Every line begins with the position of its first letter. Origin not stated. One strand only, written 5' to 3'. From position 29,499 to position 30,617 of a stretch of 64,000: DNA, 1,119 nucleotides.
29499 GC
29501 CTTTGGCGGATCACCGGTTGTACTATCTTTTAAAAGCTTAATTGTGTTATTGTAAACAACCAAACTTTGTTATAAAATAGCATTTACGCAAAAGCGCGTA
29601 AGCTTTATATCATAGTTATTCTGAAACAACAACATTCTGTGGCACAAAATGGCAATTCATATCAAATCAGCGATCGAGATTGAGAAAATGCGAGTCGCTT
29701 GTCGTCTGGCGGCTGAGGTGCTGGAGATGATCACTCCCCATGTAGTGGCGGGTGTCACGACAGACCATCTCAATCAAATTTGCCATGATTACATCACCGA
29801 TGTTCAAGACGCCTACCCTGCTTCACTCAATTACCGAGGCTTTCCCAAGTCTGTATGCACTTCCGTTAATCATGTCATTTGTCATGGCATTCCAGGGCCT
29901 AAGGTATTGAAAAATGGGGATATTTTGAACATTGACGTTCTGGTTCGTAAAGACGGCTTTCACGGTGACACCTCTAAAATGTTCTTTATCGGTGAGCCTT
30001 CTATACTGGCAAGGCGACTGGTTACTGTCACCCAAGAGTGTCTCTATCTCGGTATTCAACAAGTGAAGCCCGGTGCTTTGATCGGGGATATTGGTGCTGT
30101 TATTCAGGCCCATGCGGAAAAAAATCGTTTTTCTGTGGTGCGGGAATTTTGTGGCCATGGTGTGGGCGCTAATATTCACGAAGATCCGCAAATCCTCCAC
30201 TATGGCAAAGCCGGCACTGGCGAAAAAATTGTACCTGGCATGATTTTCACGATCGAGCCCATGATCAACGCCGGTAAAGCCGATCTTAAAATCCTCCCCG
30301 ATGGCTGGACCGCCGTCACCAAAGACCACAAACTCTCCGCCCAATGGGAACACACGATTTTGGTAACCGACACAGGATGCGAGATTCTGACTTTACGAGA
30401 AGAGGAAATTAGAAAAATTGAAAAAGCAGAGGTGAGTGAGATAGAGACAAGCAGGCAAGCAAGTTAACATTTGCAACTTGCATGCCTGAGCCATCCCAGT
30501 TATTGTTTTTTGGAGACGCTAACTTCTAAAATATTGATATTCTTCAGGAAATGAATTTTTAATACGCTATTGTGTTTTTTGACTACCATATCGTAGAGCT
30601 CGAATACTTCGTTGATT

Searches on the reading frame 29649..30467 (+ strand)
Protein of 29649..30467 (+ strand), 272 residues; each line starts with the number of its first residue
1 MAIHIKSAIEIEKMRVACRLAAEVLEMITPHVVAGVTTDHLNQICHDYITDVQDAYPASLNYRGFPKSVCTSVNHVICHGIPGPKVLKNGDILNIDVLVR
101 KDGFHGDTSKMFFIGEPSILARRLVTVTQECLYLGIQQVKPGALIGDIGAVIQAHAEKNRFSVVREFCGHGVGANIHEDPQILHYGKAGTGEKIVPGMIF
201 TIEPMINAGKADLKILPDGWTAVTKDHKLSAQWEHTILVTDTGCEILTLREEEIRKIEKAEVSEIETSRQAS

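Call 97: search_protein_families(library=ncbifam, proteins=[window:29649-30467:+], max_evalue=1e-40)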
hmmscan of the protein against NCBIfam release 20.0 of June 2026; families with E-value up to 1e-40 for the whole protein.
window:29649-30467:+ (272 aa): 4 families
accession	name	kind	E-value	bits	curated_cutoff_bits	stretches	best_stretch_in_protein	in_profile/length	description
TIGR00500.1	met_pdase_I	equivalog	4.2e-99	331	171.35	1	3-249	1-246/247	type I methionyl aminopeptidase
NF008970.0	PRK12318.1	equivalog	2.2e-79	266.7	267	1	3-251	41-290/291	methionyl aminopeptidase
NF009533.0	PRK12897.1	equivalog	8.3e-59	198.9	488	1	3-248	2-246/248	type I methionyl aminopeptidase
NF005583.0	PRK07281.1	equivalog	4.2e-46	157.5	445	0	106-253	135-283/286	methionyl aminopeptidase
